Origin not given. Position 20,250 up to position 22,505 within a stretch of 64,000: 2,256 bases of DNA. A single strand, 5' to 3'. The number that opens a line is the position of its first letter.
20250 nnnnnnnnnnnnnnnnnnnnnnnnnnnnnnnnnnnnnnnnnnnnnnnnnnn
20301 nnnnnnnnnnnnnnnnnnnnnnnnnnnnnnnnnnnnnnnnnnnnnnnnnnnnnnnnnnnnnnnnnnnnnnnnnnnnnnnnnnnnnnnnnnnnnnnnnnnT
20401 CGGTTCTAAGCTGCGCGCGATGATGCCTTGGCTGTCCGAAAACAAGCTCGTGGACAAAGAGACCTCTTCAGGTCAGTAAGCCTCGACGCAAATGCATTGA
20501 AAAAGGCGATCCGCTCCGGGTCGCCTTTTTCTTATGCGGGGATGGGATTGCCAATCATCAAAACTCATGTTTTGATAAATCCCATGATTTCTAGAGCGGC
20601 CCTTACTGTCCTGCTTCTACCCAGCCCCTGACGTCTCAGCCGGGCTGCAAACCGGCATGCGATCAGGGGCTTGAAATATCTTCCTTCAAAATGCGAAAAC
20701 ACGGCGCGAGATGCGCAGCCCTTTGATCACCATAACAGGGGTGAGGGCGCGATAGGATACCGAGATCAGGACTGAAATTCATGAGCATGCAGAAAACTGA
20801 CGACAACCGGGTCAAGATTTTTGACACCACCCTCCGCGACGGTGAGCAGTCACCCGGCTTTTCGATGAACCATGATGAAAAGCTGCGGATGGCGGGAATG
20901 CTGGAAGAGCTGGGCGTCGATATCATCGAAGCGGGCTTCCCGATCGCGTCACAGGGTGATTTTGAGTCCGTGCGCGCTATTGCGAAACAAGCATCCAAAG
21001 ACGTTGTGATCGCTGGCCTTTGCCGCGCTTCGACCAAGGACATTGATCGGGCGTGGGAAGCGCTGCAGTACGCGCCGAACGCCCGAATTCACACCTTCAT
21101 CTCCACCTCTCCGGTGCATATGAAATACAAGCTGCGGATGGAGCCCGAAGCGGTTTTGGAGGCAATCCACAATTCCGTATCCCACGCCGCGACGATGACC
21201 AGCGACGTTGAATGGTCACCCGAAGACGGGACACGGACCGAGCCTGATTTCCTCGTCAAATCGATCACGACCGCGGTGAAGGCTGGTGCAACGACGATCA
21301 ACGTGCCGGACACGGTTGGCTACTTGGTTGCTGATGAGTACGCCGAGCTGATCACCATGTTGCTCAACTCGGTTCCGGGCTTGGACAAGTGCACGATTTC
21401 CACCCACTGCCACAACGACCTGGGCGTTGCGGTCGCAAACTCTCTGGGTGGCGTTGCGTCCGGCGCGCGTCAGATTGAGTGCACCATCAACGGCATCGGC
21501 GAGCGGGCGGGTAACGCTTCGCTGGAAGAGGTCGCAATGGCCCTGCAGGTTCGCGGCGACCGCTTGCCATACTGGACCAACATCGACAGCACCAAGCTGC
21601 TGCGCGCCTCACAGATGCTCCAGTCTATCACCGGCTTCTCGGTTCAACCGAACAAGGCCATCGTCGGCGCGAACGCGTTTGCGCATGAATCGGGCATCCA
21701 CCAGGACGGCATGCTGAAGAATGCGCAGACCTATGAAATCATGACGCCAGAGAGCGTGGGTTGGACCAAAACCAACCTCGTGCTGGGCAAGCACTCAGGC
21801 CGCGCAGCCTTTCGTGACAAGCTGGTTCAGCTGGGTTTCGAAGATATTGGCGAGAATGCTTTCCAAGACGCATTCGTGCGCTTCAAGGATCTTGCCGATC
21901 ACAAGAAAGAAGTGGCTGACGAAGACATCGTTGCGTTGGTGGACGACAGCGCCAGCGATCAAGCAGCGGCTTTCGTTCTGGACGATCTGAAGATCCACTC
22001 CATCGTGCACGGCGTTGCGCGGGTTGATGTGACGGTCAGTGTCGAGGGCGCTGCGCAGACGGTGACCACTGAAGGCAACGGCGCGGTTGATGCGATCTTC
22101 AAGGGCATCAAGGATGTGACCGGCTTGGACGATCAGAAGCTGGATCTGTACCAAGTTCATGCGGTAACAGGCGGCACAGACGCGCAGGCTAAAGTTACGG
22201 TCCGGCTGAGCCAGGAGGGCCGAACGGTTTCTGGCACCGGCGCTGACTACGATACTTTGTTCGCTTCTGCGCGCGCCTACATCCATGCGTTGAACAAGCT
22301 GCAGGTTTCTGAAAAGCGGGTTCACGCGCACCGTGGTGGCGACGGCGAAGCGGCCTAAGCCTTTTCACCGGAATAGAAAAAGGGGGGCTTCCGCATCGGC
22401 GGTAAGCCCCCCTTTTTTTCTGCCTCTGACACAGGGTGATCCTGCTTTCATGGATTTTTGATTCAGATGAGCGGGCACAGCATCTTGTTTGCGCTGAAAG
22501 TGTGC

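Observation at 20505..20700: Candidate leucine/branched-chain leader-peptide attenuator between ilvC and leuA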

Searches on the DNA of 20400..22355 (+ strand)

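Call 4: search_rna_families(source=window, start=20400, end=20900, threshold=evalue, max_evalue=10)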
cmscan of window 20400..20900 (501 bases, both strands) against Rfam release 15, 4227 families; matches with E-value up to 10: 7.
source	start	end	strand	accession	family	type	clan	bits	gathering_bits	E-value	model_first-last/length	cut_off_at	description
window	20500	20537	+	RF00489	ctRNA_p42d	Gene; antisense;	-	22.8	50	0.015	1-46/46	no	ctRNA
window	20451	20529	+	RF02348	tracrRNA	Gene; CRISPR;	-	20.5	70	0.69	1-92/92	no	Trans-activating crRNA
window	20458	20537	+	RF01409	STnc250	Gene; sRNA;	-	18.8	42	0.3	1-94/94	no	STnc250 Hfq binding RNA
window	20499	20532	-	RF01409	STnc250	Gene; sRNA;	-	16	42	1.5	55-88/94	no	STnc250 Hfq binding RNA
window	20483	20535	+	RF02066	STnc320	Gene; sRNA;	-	15.4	50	3.5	1-55/55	no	Salmonella enterica sRNA STnc320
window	20582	20633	+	RF02292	TtnuCD16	Gene; snRNA; snoRNA; CD-box;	-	14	75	3.1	1-58/58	no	Tetrahymena snoRNA TtnuCD16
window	20589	20723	+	RF02042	HOTTIP_3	Gene; lncRNA;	-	12.7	50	0.069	1-353/353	no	HOXA transcript at the distal tip, conserved region 3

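Call 30: build_rna_model(alignment_id=A1, structure=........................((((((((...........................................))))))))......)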
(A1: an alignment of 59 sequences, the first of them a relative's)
Model R1 built from alignment A1 (59 sequences, 89 columns); structure: as given.
model positions 74; base pairs 8; branch points 0; effective number of sequences 59; information 0.719 bits per position. Calibrated on 0.2 Mb of random sequence (short: E-values are rough).
structure used (alignment columns):
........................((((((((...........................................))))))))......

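Call 31: search_with_rna_model(model_id=R1, source=window, max_evalue=10, show_alignments=2)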
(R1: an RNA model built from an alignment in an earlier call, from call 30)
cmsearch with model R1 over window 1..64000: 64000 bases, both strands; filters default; matches with E-value up to 10: 2.
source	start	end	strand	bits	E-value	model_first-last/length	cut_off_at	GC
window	20601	20675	+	29.8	9.5e-06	1-74/74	no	0.61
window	20625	20669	-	17.2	0.011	25-68/74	no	0.69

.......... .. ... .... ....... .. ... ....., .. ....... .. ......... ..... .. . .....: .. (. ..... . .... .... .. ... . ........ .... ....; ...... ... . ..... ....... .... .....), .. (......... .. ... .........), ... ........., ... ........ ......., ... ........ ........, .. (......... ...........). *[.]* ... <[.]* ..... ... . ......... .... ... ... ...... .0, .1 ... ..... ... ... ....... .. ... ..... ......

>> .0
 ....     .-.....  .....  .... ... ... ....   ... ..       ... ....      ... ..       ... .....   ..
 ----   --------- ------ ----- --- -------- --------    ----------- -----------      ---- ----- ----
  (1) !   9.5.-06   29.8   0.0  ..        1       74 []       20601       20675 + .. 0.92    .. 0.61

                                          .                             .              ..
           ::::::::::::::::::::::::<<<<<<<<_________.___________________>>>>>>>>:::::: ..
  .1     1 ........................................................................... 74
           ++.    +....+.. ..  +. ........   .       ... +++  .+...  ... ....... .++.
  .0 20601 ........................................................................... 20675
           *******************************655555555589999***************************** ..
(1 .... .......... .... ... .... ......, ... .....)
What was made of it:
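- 20623..20671 (+): Hairpin P1. Outer stem AGCCCCUGA x UCAGGGGCU (the stop codon UGA 20629-31 lies in the 5' arm). Middle pairs 20632-34 x 20659-61. Inner stem GCCGG 20639-43 x CCGGC 20652-56. Call 31: covariance-model hit at 20601-20675.
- On Alphaproteobacterial leuA leader (family delineated in this session; not in Rfam 15): 29.8 bits, E 9.5e-6, the only + strand hit in the 64 kb; a weaker hit (17.2 bits, E 0.011) lies on the opposite strand over the same palindromic stem (call 31).
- Checked: Its only other hit (17.2 bits, E 0.011) lies on the opposite strand over the same palindromic stem (call 31).
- A covariance model from 59 relatives gives one + strand hit in the window, at 20601-20675, 29.8 bits, E 9.5e-6 (call 31).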

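Call 48: search_with_rna_model(model_id=R1, sources=[L081, L082, L083, L084, L085, L086, L087, L088, L089], max_evalue=1)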
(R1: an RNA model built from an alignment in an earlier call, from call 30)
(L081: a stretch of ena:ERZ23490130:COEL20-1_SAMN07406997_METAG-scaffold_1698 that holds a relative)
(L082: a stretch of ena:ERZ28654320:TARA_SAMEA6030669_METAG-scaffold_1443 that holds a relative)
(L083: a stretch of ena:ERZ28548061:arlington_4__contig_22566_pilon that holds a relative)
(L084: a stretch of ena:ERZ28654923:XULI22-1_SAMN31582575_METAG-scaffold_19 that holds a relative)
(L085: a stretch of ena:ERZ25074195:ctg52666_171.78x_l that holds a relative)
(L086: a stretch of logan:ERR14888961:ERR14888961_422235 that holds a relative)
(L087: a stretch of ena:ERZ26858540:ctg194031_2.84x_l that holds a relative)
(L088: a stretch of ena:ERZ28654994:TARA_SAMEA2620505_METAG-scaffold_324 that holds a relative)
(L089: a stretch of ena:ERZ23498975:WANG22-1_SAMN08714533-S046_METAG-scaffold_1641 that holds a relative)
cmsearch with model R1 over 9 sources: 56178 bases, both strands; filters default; matches with E-value up to 1: 15.
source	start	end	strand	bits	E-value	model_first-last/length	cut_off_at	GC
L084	2009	2084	+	48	3e-10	1-74/74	no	0.58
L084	2346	2421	+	48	3e-10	1-74/74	no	0.58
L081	205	279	+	31.2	3.7e-06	1-74/74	no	0.59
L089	2367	2437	+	30.9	4.6e-06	1-74/74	no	0.68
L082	2328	2402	+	30.1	6.9e-06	1-74/74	no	0.64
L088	1075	1145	+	28.9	1.4e-05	1-74/74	no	0.61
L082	2352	2396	-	17.7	0.0074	25-68/74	no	0.73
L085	2369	2444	+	17.3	0.0088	1-74/74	no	0.64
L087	2374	2442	+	16.5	0.015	1-74/74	no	0.57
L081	229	273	-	16.4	0.015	25-68/74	no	0.69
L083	2211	2268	+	12.4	0.14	1-74/74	no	0.67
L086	2381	2449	+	11.2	0.28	1-74/74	no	0.52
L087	2248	2276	-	10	0.54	1-74/74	no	0.48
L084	2033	2078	-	9.8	0.62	25-68/74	no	0.7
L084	2370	2415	-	9.8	0.62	25-68/74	no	0.7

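Call 56: search_rna_families(sources=[L054, L032, L014, L008, L043, L076, L029, L061, L074, L028, L082, L088, L024, L007, L017], threshold=gathering)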
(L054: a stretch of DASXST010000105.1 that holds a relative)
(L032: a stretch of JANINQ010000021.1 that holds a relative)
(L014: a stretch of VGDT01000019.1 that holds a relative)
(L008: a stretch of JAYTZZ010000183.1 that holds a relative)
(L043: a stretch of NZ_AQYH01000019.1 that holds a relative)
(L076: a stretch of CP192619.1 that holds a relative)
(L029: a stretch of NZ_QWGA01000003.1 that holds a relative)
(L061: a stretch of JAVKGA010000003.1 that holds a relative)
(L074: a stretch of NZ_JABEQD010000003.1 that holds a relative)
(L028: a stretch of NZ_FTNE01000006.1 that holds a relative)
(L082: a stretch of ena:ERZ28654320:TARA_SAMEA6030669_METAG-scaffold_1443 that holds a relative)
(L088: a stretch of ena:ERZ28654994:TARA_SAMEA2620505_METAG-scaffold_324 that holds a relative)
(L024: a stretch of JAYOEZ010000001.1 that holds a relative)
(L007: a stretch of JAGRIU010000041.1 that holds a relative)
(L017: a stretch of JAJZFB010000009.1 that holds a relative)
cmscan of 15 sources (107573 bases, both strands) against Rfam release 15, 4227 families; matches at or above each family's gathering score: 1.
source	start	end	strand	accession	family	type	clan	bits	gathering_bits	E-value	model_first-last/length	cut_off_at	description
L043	6378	6450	+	RF00005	tRNA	Gene; tRNA;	CL00001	72.6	29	1e-13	1-71/71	no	tRNA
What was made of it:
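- On Classical leader-peptide transcription attenuator (E. coli leuL type, Rfam RF00512): None in 15 member loci (call 56).
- Tried and rejected: Fifteen member loci likewise gave nothing (call 56).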
